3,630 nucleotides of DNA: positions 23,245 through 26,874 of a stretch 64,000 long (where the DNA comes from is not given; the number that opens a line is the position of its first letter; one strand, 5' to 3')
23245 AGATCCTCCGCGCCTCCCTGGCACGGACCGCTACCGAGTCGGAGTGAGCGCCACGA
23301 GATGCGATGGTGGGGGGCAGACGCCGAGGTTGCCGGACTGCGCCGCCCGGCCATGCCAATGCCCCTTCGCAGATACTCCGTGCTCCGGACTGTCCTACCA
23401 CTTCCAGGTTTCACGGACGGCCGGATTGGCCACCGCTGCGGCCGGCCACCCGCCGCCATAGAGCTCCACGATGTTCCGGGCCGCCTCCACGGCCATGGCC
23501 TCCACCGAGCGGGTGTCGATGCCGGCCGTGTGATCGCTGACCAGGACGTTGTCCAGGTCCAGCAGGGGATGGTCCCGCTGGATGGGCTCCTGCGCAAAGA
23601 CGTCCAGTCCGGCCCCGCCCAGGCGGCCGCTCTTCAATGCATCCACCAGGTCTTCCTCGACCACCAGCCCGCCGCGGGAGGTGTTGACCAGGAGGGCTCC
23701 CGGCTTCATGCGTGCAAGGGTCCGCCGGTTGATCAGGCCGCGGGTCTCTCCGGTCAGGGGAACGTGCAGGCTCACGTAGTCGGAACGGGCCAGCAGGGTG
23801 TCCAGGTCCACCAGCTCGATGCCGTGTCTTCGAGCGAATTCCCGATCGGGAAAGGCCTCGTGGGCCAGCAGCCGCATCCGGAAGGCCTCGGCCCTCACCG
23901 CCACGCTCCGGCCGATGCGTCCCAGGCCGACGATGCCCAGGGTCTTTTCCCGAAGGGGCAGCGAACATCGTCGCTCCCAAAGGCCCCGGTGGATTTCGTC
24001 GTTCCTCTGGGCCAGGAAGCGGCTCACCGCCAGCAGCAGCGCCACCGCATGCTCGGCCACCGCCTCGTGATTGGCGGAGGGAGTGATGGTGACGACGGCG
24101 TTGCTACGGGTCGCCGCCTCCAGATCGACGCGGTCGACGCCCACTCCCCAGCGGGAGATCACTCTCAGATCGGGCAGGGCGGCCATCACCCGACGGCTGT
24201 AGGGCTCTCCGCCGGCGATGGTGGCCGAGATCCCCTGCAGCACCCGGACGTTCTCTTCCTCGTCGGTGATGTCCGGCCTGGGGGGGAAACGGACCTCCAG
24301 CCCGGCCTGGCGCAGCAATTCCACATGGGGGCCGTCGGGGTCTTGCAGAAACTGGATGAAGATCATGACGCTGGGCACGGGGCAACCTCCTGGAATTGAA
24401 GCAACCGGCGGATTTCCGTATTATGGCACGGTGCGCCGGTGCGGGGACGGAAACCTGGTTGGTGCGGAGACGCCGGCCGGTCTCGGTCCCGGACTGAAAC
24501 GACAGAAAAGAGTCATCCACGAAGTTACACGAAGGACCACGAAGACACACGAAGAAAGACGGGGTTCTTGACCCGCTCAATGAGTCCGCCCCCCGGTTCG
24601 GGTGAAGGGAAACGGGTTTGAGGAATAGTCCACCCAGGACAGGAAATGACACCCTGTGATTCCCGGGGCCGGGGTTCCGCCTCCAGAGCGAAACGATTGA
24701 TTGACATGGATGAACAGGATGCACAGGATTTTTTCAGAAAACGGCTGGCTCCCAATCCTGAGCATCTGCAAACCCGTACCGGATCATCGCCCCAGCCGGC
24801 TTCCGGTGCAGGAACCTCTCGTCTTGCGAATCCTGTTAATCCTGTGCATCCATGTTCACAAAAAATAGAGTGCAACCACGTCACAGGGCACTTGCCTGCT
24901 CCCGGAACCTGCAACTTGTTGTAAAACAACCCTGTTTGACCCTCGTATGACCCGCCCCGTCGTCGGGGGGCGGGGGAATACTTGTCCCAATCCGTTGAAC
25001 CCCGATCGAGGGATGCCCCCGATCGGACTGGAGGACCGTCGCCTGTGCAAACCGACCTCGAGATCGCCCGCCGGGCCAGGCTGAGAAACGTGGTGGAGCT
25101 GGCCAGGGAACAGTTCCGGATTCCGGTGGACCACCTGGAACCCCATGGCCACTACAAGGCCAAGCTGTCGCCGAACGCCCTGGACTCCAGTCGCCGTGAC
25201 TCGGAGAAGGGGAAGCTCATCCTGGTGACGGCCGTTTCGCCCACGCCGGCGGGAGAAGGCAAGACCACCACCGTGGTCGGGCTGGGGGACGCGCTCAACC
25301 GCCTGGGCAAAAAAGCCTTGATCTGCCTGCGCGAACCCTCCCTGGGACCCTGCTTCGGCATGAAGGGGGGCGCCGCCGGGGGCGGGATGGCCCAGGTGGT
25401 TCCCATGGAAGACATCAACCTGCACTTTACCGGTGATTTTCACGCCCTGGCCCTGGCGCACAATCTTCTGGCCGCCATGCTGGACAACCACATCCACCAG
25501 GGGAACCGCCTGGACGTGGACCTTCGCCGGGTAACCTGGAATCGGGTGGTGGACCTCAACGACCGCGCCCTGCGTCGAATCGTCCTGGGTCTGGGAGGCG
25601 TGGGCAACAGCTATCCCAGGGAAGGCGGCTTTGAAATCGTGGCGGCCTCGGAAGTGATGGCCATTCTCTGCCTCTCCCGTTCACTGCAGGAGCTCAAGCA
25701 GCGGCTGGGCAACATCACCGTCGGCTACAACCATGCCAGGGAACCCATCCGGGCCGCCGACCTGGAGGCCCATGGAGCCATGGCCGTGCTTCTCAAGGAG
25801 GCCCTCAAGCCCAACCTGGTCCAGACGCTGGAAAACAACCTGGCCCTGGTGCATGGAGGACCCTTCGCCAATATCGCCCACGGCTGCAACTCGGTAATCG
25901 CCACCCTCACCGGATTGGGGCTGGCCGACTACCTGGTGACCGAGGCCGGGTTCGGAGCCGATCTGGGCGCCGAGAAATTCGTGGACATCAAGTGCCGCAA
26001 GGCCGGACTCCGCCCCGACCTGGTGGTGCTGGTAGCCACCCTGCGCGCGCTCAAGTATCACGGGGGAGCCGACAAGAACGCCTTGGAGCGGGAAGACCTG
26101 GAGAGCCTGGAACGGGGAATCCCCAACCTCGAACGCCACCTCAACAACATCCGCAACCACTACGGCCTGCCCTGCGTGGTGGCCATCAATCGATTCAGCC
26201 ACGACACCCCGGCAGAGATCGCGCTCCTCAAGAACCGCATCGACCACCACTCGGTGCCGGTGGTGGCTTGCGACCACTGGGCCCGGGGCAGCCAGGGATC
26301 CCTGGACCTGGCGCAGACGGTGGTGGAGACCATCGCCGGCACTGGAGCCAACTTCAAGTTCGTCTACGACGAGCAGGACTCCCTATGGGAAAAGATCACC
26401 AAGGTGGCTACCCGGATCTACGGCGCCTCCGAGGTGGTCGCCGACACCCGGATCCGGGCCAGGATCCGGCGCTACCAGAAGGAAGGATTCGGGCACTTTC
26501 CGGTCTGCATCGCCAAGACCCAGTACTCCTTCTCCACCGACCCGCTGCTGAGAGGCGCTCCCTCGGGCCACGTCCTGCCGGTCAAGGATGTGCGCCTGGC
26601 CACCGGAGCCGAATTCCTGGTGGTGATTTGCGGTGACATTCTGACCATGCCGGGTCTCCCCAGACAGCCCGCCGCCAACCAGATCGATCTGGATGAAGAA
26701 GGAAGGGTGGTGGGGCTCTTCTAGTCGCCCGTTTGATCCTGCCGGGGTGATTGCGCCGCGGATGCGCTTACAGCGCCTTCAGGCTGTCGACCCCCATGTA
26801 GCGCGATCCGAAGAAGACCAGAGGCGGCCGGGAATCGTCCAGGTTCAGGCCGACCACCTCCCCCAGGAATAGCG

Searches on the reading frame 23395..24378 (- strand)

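Call 57: search_protein_families(library=pfam, proteins=[window:23395-24378:-], max_evalue=0.0001)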
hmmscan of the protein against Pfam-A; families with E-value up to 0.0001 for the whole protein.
window:23395-24378:- (327 aa): 2 families
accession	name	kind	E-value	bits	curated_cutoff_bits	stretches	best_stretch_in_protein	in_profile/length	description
PF02826.25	2-Hacid_dh_C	-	3.4e-60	202.9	25.1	1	112-285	1-178/178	D-isomer specific 2-hydroxyacid dehydrogenase, NAD binding domain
PF00389.36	2-Hacid_dh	-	3.1e-21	75.9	24.6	1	18-316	11-133/134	D-isomer specific 2-hydroxyacid dehydrogenase, catalytic domain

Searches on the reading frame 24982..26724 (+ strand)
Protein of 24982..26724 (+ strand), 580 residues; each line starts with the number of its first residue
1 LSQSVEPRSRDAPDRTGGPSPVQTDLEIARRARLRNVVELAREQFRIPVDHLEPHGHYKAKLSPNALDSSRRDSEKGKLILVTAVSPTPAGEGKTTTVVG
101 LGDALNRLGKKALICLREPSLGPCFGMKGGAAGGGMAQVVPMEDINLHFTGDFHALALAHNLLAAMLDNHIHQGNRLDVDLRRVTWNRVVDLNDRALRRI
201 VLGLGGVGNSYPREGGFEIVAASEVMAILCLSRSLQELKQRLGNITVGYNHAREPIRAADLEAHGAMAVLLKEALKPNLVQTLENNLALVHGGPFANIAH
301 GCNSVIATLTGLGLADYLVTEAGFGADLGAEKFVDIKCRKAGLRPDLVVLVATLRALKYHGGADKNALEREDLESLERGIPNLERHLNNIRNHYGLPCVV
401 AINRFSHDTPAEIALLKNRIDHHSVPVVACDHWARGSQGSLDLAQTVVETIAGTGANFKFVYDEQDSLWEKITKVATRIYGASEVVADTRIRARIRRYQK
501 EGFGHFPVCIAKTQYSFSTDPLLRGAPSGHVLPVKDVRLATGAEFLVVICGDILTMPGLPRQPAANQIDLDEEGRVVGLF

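Call 57: search_protein_families(library=pfam, proteins=[window:24982-26724:+], max_evalue=0.0001)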
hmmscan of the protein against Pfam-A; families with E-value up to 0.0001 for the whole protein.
window:24982-26724:+ (580 aa): 1 family
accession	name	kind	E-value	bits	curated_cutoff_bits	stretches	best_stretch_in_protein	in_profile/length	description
PF01268.25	FTHFS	-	1.7e-253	842.4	27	1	24-580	2-556/556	Formate--tetrahydrofolate ligase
